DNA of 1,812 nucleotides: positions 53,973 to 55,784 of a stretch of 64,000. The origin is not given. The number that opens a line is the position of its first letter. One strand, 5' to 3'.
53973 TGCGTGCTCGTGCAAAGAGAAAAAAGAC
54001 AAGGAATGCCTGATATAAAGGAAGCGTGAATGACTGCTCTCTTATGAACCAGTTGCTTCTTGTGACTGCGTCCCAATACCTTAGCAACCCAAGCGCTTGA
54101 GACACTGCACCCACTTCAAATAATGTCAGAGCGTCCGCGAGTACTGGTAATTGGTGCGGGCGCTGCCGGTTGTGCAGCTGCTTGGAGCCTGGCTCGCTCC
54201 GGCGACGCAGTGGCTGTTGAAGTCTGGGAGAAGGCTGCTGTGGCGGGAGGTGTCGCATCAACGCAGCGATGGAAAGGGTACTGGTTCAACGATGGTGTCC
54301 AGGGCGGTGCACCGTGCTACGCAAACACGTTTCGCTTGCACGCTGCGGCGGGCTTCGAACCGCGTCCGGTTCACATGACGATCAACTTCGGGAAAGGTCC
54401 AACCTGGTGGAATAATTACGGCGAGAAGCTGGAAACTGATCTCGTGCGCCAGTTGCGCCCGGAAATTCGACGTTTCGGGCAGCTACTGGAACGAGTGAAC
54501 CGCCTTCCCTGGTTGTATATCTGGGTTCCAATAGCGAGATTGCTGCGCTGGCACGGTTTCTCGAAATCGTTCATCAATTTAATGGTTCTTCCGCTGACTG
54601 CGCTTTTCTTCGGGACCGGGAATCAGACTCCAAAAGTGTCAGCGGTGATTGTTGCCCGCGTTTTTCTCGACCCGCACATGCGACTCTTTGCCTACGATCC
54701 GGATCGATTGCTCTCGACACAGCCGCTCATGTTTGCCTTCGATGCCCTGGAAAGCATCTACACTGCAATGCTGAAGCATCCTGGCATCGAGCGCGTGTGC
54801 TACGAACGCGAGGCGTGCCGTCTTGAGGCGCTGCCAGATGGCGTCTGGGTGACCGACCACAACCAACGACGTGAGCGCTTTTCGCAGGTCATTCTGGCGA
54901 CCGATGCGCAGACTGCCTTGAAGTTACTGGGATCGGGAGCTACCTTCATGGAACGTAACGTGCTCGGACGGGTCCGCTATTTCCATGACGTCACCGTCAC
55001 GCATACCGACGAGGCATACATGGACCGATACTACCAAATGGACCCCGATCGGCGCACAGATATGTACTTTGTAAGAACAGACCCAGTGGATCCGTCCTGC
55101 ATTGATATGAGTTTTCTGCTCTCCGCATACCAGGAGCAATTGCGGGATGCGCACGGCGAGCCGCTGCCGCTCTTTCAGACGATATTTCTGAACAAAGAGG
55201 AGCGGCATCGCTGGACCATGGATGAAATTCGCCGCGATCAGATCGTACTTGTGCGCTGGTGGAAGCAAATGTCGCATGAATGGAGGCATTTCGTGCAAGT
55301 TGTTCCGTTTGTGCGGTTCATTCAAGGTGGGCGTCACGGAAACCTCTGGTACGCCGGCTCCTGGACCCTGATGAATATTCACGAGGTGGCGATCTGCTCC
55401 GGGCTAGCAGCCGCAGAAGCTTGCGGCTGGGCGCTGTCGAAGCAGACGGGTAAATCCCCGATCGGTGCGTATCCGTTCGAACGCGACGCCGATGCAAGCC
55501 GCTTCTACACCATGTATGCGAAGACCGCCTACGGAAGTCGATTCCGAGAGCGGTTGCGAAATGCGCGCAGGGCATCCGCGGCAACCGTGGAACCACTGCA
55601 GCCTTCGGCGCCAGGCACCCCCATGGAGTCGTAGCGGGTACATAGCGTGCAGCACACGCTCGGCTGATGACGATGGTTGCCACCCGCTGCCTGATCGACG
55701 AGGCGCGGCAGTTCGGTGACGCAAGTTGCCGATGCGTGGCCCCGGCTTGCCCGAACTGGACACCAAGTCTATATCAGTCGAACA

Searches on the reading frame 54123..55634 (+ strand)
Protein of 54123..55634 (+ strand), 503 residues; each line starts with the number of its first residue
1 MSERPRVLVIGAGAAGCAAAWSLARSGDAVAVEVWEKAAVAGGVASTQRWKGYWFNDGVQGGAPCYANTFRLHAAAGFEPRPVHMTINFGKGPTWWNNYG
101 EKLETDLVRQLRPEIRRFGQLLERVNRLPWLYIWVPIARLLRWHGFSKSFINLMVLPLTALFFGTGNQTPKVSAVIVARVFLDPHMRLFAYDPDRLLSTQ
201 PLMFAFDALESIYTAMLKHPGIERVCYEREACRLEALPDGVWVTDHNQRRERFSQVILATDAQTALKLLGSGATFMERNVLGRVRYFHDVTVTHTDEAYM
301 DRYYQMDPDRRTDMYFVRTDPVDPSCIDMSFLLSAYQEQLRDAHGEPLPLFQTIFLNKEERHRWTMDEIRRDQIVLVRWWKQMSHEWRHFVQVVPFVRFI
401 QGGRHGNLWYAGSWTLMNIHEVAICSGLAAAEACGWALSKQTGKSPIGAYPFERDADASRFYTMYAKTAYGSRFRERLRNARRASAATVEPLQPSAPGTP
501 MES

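Call 14: list_cluster_members(proteins=[P0001, P0002, window:54123-55634:+])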
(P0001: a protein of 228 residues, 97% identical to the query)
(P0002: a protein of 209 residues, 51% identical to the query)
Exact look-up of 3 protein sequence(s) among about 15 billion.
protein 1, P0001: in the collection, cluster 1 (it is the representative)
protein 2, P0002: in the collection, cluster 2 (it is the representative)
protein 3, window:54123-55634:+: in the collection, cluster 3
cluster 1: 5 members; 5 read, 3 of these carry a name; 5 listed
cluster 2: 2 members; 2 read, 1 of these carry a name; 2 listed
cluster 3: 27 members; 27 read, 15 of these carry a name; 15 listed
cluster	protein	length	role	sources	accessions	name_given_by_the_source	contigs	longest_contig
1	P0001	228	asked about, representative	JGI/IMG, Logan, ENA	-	hypothetical protein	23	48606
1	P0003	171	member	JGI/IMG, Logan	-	hypothetical protein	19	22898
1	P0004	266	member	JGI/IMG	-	hypothetical protein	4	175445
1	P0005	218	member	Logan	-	-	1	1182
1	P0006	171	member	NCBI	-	-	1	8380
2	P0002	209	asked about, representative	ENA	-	-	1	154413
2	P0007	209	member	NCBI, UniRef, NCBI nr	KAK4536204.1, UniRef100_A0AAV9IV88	hypothetical protein CDCA_CDCA07G2229 [Cyanidium caldarium] | P-type domain-containing protein n=1 Tax=Cyanidium caldarium TaxID=2771 ...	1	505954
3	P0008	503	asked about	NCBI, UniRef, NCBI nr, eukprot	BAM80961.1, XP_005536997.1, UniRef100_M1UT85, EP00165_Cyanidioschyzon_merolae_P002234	hypothetical protein, conserved [Cyanidioschyzon merolae strain 10D] | Amine oxidase domain-containing protein n=1 Tax=Cyanidioschyzon merolae (strain NIES-3377 ... | XP_005536997.1 hypothetical protein, conserved [Cyanidioschyzon merolae strain 10D]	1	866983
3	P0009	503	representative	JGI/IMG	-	predicted NAD/FAD-binding protein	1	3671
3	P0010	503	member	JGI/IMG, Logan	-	predicted NAD/FAD-binding protein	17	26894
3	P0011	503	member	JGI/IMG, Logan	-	predicted NAD/FAD-binding protein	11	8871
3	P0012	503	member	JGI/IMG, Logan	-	predicted NAD/FAD-binding protein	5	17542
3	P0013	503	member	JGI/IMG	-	predicted NAD/FAD-binding protein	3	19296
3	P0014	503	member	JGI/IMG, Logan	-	predicted NAD/FAD-binding protein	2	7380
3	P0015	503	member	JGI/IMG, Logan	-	predicted NAD/FAD-binding protein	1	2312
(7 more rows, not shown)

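Call 50: find_encoding_contigs(protein=window:54123-55634:+, flank=6000, max_places=4)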
Protein window:54123-55634:+ (503 aa): no gene with exactly this product is on record in the collection.

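Call 87: search_protein_families(library=pfam, proteins=[window:54123-55634:+], max_evalue=0.00001)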
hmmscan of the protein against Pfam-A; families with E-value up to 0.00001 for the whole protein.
window:54123-55634:+ (503 aa): 4 families
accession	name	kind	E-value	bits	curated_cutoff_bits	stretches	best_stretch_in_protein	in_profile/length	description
PF13450.12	NAD_binding_8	-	1.9e-09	38.1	21.9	1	9-62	1-52/68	NAD(P)-binding Rossmann-like domain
PF01266.30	DAO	-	6.7e-09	36.2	27.9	1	6-44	1-37/353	FAD dependent oxidoreductase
PF01593.30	Amino_oxidase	-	6.1e-08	32.8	19.8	0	15-265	2-259/443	Flavin containing amine oxidoreductase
PF13454.12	NAD_binding_9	-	1.8e-07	31.7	21.8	0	9-56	2-52/155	FAD-NAD(P)-binding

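Call 97: search_protein_families(library=ncbifam, proteins=[window:54123-55634:+], max_evalue=0.01)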
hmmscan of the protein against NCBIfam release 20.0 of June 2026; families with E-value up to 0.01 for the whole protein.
window:54123-55634:+ (503 aa): 32 families (the best 25 are shown)
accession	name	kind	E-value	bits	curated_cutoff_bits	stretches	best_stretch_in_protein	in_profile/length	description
NF005548.0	PRK07208.1-4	equivalog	6.1e-08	31.7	389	1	3-58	2-55/488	hypothetical protein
NF005560.0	PRK07233.1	equivalog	2.1e-07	30.2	252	1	6-54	2-48/435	hypothetical protein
TIGR03467.1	HpnE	equivalog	3.6e-07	29.9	283.05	1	7-73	1-67/430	hydroxysqualene dehydroxylase HpnE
NF005547.0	PRK07208.1-3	equivalog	5.7e-07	28.6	380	1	4-56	4-54/465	hypothetical protein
TIGR02733.1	desat_CrtD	equivalog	8.5e-07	28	549.7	1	6-58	3-53/492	C-3',4' desaturase CrtD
NF005545.0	PRK07208.1-1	equivalog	2.7e-06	26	451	1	4-58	7-60/504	hypothetical protein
NF008843.0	PRK11883.1-3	equivalog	6.1e-06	25.6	406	1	6-61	3-58/424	protoporphyrinogen oxidase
TIGR03197.1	MnmC_Cterm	equivalog_domain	6.3e-06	25.5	174.2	1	7-47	2-40/400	FAD-dependent 5-carboxymethylaminomethyl-2-thiouridine(34) oxidoreductase MnmC1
NF008841.0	PRK11883.1-1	equivalog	8.6e-06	24.9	517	1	5-54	4-54/453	protoporphyrinogen oxidase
TIGR02734.1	crtI_fam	subfamily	8.6e-06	24.7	238.1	1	7-58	1-50/504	phytoene desaturase family protein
NF009410.0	PRK12771.1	subfamily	3.1e-05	22.7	516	1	6-44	140-176/566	NAD(P)-binding protein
NF058655.1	CrtID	equivalog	7.5e-05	21.7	640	1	7-58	1-50/478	bifunctional phytoene desaturase/3,4-desaturase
NF002480.1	PRK01747.1-1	equivalog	0.00015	20.3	540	1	4-39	248-281/645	bifunctional tRNA (5-methylaminomethyl-2-thiouridine)(34)-methyltransferase MnmC2/FAD-dependent 5-carboxymethylaminomethyl-2-thiouridine(34)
NF005546.0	PRK07208.1-2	equivalog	0.00019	20.1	418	1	4-53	4-52/527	hypothetical protein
TIGR03315.1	Se_ygfK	equivalog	0.0002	18.9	835.3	1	2-46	535-577/1012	putative selenate reductase subunit YgfK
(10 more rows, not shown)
